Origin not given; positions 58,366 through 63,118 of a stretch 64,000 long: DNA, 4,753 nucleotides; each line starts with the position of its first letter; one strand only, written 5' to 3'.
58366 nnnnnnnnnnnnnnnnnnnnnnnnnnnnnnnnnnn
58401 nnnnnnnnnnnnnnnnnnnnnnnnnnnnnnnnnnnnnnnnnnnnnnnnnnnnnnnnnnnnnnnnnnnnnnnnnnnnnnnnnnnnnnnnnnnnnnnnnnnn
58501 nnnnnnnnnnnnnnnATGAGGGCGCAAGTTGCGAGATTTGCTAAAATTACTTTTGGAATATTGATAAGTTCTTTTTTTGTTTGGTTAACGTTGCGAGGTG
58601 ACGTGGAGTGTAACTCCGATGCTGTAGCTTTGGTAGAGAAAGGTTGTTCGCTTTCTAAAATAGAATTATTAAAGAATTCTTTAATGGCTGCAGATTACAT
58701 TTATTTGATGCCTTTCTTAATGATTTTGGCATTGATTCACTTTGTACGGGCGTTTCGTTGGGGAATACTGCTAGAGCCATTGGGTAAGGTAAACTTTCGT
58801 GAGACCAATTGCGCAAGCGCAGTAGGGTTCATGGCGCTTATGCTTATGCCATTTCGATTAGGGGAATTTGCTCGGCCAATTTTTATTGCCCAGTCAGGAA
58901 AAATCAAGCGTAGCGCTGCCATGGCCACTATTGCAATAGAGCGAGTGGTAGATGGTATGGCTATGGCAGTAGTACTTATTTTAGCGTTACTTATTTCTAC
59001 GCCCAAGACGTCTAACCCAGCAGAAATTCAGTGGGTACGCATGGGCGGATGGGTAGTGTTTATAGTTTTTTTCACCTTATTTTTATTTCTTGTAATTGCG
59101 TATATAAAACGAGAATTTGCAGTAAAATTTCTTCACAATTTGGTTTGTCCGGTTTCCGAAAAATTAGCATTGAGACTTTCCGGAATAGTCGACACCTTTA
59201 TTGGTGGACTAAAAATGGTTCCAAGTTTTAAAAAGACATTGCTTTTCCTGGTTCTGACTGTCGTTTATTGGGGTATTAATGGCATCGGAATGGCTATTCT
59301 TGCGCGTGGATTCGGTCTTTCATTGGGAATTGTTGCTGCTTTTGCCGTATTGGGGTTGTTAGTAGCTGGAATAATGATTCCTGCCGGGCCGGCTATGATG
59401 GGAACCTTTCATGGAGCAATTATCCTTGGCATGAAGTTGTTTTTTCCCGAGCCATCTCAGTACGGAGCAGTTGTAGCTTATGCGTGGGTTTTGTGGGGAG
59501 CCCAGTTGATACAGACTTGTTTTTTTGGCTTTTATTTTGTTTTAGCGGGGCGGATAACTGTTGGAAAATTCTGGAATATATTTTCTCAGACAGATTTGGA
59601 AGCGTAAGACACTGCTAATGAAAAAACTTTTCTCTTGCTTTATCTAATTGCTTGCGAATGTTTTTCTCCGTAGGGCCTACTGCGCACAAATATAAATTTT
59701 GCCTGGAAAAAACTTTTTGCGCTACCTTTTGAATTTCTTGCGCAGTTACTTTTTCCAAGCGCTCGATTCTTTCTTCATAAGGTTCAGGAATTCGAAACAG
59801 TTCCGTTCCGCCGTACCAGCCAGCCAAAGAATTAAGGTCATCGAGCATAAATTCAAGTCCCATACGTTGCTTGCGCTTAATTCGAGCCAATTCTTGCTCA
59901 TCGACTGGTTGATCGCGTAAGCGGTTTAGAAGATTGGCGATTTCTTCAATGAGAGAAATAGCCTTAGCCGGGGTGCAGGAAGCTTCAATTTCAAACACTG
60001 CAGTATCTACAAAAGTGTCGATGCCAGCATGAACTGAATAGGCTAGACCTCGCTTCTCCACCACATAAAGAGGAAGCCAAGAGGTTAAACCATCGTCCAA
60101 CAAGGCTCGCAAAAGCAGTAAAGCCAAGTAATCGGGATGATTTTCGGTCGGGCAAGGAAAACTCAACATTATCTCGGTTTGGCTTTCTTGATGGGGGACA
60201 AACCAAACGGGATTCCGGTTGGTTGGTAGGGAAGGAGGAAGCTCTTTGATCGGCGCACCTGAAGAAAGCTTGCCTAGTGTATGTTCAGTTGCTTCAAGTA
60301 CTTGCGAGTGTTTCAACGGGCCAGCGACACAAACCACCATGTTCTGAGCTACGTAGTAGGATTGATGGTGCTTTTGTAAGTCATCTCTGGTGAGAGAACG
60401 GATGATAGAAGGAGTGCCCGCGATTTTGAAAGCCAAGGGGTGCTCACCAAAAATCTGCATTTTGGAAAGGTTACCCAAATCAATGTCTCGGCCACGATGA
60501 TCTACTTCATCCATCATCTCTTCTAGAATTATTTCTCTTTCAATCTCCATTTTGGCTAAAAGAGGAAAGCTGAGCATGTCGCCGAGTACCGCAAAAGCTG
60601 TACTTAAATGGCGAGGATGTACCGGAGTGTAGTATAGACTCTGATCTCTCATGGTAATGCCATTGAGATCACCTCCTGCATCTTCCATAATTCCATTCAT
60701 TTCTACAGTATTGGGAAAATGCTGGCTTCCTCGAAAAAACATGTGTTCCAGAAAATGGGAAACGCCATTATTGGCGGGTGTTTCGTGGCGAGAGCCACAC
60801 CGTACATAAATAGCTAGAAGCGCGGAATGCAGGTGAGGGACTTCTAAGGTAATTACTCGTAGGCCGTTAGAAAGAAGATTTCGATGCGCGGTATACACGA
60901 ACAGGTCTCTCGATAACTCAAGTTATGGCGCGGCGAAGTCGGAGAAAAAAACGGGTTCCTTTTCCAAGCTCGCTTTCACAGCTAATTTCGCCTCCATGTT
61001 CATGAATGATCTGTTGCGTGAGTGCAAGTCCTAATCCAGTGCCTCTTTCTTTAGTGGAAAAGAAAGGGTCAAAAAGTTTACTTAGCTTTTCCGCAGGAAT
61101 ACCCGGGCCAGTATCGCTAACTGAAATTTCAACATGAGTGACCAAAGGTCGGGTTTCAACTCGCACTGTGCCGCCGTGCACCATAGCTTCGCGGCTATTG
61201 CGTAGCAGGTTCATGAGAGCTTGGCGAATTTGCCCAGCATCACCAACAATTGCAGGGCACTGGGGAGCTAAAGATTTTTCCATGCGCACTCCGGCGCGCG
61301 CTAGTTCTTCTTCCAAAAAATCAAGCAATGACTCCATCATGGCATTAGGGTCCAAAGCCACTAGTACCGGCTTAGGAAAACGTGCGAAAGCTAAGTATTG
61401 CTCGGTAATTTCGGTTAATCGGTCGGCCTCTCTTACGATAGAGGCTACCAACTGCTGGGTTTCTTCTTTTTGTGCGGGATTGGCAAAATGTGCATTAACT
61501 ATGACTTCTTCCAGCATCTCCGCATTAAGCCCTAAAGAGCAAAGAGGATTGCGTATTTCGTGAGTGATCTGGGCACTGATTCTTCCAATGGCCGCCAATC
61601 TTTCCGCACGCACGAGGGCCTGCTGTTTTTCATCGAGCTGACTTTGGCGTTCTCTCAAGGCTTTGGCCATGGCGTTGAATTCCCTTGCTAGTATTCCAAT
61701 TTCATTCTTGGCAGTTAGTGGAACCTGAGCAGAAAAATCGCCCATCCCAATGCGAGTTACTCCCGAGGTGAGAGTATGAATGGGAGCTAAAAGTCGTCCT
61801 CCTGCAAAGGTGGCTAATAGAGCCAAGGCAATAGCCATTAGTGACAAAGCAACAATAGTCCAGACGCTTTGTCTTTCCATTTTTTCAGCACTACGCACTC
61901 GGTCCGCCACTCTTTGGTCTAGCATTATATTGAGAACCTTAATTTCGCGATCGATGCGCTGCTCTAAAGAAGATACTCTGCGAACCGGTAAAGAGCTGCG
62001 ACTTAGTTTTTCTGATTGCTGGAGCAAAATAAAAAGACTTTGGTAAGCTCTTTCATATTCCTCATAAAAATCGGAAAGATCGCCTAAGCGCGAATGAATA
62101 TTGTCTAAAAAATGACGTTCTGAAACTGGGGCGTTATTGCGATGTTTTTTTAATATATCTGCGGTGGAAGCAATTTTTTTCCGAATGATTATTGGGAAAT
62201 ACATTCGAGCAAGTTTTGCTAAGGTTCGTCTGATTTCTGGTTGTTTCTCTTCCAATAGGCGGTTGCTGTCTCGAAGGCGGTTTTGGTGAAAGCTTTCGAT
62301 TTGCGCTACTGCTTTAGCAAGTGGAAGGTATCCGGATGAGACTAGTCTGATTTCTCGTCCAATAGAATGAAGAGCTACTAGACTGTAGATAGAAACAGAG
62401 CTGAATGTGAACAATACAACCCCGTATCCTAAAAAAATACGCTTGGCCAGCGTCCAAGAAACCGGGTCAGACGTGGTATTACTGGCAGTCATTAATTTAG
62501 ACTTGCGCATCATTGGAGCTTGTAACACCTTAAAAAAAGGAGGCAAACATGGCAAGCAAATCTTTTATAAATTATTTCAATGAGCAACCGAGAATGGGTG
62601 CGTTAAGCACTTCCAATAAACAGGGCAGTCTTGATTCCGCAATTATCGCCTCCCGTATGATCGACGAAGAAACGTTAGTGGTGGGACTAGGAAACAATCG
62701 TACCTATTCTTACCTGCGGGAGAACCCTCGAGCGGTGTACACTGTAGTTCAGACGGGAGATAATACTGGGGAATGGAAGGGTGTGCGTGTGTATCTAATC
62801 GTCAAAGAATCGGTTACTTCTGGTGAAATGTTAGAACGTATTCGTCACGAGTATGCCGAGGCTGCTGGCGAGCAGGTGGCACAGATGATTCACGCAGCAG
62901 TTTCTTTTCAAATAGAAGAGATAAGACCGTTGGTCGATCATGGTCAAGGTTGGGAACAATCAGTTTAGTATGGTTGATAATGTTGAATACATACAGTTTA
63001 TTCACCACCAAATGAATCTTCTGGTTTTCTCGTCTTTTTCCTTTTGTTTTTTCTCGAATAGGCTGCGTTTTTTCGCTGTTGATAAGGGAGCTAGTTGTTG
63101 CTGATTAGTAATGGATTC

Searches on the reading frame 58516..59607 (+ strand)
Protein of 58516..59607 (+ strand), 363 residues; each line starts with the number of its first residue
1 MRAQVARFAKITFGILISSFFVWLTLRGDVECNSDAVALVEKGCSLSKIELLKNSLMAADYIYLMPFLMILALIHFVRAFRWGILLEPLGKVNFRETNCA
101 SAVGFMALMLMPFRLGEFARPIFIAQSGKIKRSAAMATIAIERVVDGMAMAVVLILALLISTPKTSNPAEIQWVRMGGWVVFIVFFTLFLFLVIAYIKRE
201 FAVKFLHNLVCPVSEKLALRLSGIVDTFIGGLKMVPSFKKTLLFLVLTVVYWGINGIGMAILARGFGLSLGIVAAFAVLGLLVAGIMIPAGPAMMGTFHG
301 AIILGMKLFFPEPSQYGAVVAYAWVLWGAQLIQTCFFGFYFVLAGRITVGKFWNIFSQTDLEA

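Call 18: search_protein_families(library=pfam, proteins=[window:58516-59607:+], max_evalue=0.01)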
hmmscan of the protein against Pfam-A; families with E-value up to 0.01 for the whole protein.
window:58516-59607:+ (363 aa): 1 family
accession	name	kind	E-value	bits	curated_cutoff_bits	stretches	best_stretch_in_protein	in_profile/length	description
PF03706.18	LPG_synthase_TM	-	2.5e-31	109.7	33.4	1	49-322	21-288/302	Lysylphosphatidylglycerol synthase TM region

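Call 85: find_encoding_contigs(protein=window:58516-59607:+, flank=10000, max_places=3)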
Protein window:58516-59607:+ (363 aa): 3 contigs read that carry it; 2 places shown.
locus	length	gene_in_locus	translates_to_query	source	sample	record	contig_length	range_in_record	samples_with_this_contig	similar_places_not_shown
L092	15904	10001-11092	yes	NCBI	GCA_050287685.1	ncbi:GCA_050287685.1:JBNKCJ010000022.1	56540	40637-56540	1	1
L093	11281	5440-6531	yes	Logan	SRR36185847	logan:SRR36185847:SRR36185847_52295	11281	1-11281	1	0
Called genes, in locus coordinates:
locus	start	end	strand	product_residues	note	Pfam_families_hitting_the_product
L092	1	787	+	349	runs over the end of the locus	PF02729:OTCace_N, PF00185:OTCace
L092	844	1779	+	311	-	PF00696:AA_kinase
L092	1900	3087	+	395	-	PF00206:Lyase_1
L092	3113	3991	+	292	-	PF22622:MFE-2_hydrat-2_N, PF01575:MaoC_dehydratas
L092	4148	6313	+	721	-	PF01966:HD, PF13328:HD_4, PF04607:RelA_SpoT, PF02824:TGS, PF19296:RelA_AH, PF28438:RelA_RIS, PF01842:ACT, PF13291:ACT_4, +1 more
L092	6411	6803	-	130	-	PF00293:NUDIX, PF14815:NUDIX_4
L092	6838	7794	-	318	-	PF02445:NadA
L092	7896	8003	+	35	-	-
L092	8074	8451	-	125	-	PF09685:MamF_MmsF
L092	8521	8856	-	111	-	PF13717:Zn_ribbon_4 (weak), PF25206:DUF7836 (faint)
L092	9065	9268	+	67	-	PF03884:YacG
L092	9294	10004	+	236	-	PF19567:CpsB_CapC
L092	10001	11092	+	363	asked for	PF03706:LPG_synthase_TM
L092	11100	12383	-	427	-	PF00675:Peptidase_M16, PF05193:Peptidase_M16_C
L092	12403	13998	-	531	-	PF00672:HAMP, PF00512:HisKA, PF02518:HATPase_c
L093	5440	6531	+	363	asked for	PF03706:LPG_synthase_TM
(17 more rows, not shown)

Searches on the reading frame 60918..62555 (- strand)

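Call 18: search_protein_families(library=pfam, proteins=[window:60918-62555:-], max_evalue=0.01)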
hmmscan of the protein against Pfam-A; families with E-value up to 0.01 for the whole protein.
window:60918-62555:- (545 aa): 5 families
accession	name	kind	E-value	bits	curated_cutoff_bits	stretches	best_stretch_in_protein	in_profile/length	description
PF02518.31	HATPase_c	-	4.4e-27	95.2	26.4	1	438-542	1-109/111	Histidine kinase-, DNA gyrase B-, and HSP90-like ATPase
PF00512.31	HisKA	-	6.4e-13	49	26.9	1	324-392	3-62/66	His Kinase A (phospho-acceptor) domain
PF00672.30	HAMP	-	8.8e-13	48.8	25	1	252-302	3-53/53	HAMP domain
PF13581.12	HATPase_c_2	-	0.00083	19.8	27.4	1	446-520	35-112/127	Histidine kinase-like ATPase domain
PF13589.12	HATPase_c_3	-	0.00088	19.8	25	1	444-503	4-62/137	Histidine kinase-, DNA gyrase B-, and HSP90-like ATPase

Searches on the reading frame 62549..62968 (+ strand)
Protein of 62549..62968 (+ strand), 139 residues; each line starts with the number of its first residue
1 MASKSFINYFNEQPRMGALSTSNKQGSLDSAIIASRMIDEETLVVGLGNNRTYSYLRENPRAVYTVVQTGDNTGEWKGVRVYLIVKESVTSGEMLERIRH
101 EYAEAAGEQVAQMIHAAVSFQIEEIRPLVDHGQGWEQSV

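Call 68: search_protein_families(library=pfam, proteins=[window:62549-62968:+], max_evalue=0.01)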
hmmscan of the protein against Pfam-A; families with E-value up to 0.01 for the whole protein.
window:62549-62968:+ (139 aa): 2 families
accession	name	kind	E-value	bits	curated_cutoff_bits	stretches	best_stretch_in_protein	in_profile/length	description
PF12692.13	Methyltransf_17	-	0.0026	18.2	27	1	25-59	15-49/160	S-adenosyl-L-methionine methyltransferase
PF01243.27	PNPOx_N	-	0.0036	18.1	28.1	1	8-113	6-99/120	Pyridoxamine 5'-phosphate oxidase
